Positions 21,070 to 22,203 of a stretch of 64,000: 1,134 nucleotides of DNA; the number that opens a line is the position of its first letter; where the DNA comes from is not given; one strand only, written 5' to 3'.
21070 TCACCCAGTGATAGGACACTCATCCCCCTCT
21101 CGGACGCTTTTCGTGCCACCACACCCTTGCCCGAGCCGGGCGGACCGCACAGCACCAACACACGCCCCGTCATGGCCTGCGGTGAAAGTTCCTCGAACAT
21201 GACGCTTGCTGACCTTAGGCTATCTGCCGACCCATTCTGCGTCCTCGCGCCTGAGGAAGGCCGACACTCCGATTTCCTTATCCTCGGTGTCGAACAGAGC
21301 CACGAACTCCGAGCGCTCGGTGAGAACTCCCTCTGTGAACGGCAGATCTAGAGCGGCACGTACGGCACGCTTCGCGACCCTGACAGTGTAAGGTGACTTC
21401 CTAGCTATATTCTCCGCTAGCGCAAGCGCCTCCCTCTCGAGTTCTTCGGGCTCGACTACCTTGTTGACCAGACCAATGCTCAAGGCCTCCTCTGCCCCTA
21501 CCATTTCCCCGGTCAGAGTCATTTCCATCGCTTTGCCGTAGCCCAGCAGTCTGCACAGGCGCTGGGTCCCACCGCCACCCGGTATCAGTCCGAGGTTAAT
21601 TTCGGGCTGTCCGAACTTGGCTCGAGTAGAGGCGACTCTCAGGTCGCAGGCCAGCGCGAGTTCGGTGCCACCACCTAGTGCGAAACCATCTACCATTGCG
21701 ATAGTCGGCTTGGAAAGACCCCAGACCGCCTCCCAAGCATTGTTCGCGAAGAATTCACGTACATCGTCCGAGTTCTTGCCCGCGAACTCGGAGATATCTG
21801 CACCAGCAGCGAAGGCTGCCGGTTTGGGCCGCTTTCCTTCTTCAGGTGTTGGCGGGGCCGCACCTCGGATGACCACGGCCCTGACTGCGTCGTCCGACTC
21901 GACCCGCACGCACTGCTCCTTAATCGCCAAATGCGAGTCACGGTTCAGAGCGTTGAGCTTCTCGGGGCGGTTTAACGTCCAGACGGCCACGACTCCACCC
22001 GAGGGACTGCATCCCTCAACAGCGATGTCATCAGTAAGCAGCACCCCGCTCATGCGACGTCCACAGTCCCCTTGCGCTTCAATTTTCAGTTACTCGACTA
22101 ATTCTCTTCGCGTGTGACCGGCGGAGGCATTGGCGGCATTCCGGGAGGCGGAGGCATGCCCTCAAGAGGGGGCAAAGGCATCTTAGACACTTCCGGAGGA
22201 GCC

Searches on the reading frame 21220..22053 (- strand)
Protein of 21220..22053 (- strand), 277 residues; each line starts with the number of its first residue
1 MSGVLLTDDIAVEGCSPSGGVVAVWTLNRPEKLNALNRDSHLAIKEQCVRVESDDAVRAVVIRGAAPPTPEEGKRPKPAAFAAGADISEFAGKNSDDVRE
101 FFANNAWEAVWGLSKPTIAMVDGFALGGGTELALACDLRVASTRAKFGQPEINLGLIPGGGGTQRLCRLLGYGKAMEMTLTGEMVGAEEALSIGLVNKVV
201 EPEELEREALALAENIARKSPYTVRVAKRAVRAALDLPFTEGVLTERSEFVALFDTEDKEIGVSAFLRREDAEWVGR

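Call 37: search_protein_families(library=ncbifam, proteins=[window:21220-22053:-], max_evalue=0.00001)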
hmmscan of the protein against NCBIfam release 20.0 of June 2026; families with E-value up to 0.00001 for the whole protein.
window:21220-22053:- (277 aa): 73 families (the best 25 are shown)
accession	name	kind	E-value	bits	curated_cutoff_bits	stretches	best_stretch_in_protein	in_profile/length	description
NF004475.0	PRK05809.1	subfamily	5.6e-70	235.8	394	1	20-273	12-256/260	short-chain-enoyl-CoA hydratase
NF006007.0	PRK08138.1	subfamily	4.6e-68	229.4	355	1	21-277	17-261/261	enoyl-CoA hydratase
NF004517.0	PRK05862.1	equivalog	9.8e-67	225.2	396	1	20-273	12-253/257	enoyl-CoA hydratase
NF007239.0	PRK09674.1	equivalog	1.7e-66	224.3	371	1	22-277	14-257/257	2,3-dehydroadipyl-CoA hydratase PaaF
NF051848.1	EnCoAHydtEchA19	equivalog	4.6e-65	219.7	400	1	20-277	8-258/258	enoyl-CoA hydratase EchA19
NF006566.0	PRK09076.1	subfamily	3.1e-60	204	286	1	20-275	13-258/260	enoyl-CoA hydratase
NF005803.0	PRK07658.1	equivalog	6.3e-59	199.5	313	1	21-274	11-254/257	enoyl-CoA hydratase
NF005802.0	PRK07657.1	equivalog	1.3e-57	195.3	363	1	21-276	13-259/260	enoyl-CoA hydratase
NF004634.0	PRK05980.1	equivalog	5.5e-56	189.9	375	1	21-272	12-258/263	crotonase/enoyl-CoA hydratase family protein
NF042430.2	EnCoAhydt_DpgD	equivalog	1.3e-51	175.5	400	1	20-276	5-257/258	enoyl-CoA-hydratase DpgD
NF006699.0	PRK09245.1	subfamily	9.4e-50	169.3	354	1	20-275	11-264/266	crotonase/enoyl-CoA hydratase family protein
NF004840.0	PRK06190.1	equivalog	1.8e-49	168.7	253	1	20-249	12-231/260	enoyl-CoA hydratase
NF006100.0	PRK08252.1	subfamily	1.1e-48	166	282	1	20-277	11-254/254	crotonase/enoyl-CoA hydratase family protein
NF004796.0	PRK06144.1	subfamily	2.3e-47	161.7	272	1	22-277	18-262/262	enoyl-CoA hydratase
NF004781.0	PRK06127.1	subfamily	3e-47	161.5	291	1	20-272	19-264/269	enoyl-CoA hydratase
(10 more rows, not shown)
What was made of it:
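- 21220..22053 (-): Second crotonase, like PaaF or short-chain enoyl-CoA hydratase. It is a displaced member of the module. PRK05809 236 bits and PaaF NF007239 224 bits (call 37).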
